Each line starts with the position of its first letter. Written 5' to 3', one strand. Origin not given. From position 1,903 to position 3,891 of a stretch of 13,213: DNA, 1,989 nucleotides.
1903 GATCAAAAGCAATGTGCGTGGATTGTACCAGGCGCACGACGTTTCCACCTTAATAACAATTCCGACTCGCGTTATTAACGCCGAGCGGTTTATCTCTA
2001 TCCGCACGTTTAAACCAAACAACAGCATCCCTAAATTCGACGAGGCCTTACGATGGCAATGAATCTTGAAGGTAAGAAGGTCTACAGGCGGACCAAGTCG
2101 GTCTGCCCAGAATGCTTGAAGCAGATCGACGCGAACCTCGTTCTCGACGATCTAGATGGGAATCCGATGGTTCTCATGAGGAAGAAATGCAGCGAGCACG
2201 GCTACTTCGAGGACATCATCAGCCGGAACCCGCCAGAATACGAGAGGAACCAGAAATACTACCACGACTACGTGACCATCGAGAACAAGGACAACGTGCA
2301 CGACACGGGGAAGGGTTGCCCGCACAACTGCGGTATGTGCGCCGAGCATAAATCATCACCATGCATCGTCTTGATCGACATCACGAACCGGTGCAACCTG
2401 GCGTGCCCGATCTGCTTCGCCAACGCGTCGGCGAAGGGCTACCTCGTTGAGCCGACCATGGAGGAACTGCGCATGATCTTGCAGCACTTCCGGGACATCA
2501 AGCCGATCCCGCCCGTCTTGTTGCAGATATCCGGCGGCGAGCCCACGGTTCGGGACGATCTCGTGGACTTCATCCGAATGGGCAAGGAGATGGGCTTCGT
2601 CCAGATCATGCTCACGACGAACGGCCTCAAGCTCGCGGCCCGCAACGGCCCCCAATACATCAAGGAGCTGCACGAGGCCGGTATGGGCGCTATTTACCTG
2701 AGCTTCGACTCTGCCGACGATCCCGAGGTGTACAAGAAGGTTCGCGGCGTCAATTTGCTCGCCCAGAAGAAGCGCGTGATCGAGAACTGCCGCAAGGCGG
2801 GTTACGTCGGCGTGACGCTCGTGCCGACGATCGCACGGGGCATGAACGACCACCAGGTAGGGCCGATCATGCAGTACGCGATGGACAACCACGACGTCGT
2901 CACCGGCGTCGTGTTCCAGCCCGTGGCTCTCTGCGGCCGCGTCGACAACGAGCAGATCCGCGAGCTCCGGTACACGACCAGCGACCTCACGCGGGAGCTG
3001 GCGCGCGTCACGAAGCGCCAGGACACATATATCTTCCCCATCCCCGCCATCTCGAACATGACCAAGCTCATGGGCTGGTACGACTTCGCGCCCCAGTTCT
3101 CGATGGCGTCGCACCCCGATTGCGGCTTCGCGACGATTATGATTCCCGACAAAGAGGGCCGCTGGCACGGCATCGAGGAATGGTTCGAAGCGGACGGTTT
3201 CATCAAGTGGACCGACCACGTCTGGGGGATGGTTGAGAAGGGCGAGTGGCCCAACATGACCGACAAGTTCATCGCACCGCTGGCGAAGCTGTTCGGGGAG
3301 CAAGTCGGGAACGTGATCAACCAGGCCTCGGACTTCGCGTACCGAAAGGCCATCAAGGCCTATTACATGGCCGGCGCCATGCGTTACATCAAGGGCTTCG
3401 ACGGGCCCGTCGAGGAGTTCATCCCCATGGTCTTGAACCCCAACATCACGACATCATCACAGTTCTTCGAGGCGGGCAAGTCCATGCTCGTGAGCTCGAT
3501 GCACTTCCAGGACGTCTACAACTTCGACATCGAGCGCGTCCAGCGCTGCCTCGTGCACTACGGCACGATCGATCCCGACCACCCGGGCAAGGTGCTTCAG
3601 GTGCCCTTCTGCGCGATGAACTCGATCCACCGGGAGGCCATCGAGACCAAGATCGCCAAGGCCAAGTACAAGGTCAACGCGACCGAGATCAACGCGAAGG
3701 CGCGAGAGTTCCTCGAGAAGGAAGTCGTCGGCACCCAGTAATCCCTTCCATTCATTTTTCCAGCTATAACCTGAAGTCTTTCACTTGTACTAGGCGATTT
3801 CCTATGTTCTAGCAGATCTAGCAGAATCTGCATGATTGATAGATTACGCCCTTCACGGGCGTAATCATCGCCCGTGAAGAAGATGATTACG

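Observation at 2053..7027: Convergent pair of diverged Tes/GDGT-MAS-like radical-SAM paralogs bracketing a small membrane protein and an AbrB-like ORF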

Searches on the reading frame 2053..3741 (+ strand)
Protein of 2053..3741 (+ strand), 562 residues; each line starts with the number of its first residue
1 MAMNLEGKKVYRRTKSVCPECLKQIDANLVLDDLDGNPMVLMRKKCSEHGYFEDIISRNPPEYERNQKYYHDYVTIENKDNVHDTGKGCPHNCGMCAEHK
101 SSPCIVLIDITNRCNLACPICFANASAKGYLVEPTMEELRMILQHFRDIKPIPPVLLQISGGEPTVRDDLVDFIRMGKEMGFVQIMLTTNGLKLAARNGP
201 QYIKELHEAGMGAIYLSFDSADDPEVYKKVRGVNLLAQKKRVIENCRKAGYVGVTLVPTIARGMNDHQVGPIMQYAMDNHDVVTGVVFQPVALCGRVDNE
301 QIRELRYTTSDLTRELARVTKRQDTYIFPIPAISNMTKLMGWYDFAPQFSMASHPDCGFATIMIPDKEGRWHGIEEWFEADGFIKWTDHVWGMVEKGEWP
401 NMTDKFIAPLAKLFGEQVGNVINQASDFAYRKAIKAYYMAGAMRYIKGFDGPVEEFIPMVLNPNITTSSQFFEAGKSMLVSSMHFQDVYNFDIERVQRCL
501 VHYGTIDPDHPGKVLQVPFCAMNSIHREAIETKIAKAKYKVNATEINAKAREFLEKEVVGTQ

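Call 4: search_protein_families(library=pfam, proteins=[window:2053-3741:+], max_evalue=0.01)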
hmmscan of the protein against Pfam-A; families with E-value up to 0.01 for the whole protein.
window:2053-3741:+ (562 aa): 3 families
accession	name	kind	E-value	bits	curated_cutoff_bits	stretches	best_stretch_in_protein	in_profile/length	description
PF04055.27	Radical_SAM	-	3.8e-23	82.9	29.5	1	110-275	3-165/166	Radical SAM superfamily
PF23545.1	Zn_ribbon_HMPTM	-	3.4e-15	55.8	27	1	10-58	1-45/45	HMPTM N-terminal zinc ribbon domain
PF13353.11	Fer4_12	-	0.00082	20.1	22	0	112-194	13-94/137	4Fe-4S single cluster domain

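Call 5: search_solved_structures(query=window:2053-3741:+, max_evalue=0.01, show_alignments=2)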
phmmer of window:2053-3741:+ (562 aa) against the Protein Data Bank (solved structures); distinct sequences matched with E-value up to 0.01: 8.
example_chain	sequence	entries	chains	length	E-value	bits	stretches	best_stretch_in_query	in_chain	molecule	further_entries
7tol_A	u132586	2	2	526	5e-102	345.5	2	7-386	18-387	glycerol dibiphytanyl glycerol tetraether - macrocyclic archaeol synthase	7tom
2fb2_A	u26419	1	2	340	2.4e-13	52.7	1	107-291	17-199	Molybdenum cofactor biosynthesis protein A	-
1tv7_A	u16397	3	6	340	3.1e-13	52.4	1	108-291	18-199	Molybdenum cofactor biosynthesis protein A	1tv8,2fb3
6c8v_A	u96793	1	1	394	4.1e-06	28.9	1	102-271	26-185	Coenzyme PQQ synthesis protein E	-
7voc_C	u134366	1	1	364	0.00065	21.6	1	136-232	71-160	Cytosylglucuronate decarboxylase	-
7vob_C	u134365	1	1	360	0.00067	21.6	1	154-232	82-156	Cytosylglucuronate decarboxylase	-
8wm2_A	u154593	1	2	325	0.0022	19.8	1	109-220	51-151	Fe-S radical SAM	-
6efn_A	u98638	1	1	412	0.0072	18.2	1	103-232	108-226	Sporulation killing factor maturation protein SkfB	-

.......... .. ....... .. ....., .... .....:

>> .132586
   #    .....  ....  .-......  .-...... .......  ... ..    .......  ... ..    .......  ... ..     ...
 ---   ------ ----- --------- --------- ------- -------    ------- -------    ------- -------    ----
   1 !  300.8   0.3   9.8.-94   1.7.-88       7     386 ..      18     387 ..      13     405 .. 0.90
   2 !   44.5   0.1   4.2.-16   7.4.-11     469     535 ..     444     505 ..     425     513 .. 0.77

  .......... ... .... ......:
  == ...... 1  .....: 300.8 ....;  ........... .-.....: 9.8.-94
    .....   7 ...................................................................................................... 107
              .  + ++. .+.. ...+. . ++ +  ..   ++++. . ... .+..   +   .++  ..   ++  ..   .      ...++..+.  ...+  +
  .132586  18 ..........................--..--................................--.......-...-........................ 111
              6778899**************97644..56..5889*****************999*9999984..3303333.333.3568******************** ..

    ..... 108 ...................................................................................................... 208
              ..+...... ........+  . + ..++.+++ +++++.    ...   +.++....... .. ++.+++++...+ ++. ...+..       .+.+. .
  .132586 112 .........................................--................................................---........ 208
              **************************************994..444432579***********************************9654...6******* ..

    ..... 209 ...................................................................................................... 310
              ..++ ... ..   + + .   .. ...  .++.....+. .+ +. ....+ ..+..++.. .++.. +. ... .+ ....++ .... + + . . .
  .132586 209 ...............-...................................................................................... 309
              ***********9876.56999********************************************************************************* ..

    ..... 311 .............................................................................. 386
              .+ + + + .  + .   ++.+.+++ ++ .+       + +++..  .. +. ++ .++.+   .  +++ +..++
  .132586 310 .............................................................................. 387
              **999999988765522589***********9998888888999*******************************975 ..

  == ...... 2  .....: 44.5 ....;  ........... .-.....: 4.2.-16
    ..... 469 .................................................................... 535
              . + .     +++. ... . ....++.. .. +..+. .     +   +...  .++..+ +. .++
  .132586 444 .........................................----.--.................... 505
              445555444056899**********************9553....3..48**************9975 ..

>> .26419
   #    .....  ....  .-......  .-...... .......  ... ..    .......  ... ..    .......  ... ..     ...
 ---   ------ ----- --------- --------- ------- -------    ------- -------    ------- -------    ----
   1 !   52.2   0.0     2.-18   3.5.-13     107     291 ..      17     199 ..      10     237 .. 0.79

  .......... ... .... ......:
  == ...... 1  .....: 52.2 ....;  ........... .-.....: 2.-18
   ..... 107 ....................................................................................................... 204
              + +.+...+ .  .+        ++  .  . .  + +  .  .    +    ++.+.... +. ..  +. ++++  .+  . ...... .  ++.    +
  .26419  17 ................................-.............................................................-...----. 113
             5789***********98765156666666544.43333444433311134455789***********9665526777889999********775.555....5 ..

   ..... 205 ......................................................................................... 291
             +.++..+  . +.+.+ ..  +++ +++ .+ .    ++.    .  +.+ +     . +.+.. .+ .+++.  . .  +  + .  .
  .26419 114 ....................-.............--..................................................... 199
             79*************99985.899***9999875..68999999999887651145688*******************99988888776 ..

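Call 6: search_protein_families(library=ncbifam, proteins=[window:2053-3741:+], max_evalue=0.01)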
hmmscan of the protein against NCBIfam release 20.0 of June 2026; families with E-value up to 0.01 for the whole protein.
window:2053-3741:+ (562 aa): 40 families (the best 25 are shown)
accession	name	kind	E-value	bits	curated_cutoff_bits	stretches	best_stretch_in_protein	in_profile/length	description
NF045702.1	rSAM_GDGT_ether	equivalog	7.6e-130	433.8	450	1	14-536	2-484/486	tetraether lipid synthase Tes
NF045646.2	rSAM_Se_TrsS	equivalog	2.9e-100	335.9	490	2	13-321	2-296/441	radical SAM (seleno)protein TrsS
NF045703.1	rSAM_Tes_intein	exception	2.7e-74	250.6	1700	2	121-534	611-988/1040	tetraether lipid synthase Tes, intein-containing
NF001199.0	PRK00164.2-1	equivalog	5.9e-24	84.8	231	1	108-319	16-216/308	GTP 3',8-cyclase MoaA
TIGR02668.1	moaA_archaeal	equivalog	2.4e-23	82.6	325.25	1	108-319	14-217/303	GTP 3',8-cyclase MoaA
TIGR02666.1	moaA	equivalog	7.7e-22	77.7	284.05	1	108-315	14-219/336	GTP 3',8-cyclase MoaA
TIGR02109.1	PQQ_syn_pqqE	equivalog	5.8e-18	65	381.35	1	101-278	4-171/358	pyrroloquinoline quinone biosynthesis protein PqqE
TIGR04546.1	rSAM_ahbC_deAc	equivalog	5.1e-17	61.7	650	1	104-297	39-219/390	12,18-didecarboxysiroheme deacetylase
TIGR04054.1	rSAM_NirJ1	equivalog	2.8e-16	59.1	650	1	102-298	34-217/387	putative heme d1 biosynthesis radical SAM protein NirJ1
TIGR04053.2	TIGR04053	equivalog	4e-15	55.9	395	1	99-298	3-193/366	TIGR04053 family radical SAM/SPASM domain-containing protein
TIGR04545.1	rSAM_ahbD_hemeb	equivalog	9e-15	54.9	500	1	107-283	3-169/339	heme b synthase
TIGR04317.1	W_rSAM_matur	equivalog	9e-15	54.6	380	1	106-236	6-127/349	tungsten cofactor oxidoreductase radical SAM maturase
TIGR04055.1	rSAM_NirJ2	equivalog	1.9e-14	54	500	1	107-324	3-205/326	putative heme d1 biosynthesis radical SAM protein NirJ2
TIGR04347.1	pseudo_SAM_Halo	equivalog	1.9e-14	53.8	525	1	95-251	30-176/390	TIGR04347 family pseudo-SAM/SPASM protein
NF050035.1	rSAM_WgK_link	exception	3.9e-14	52.4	650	1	99-250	4-147/367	radical SAM/SPASM peptide maturase WgkB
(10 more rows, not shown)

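Call 7: find_encoding_contigs(protein=window:2053-3741:+, flank=10000, max_places=6)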
Protein window:2053-3741:+ (562 aa): no gene with exactly this product is on record in the collection.
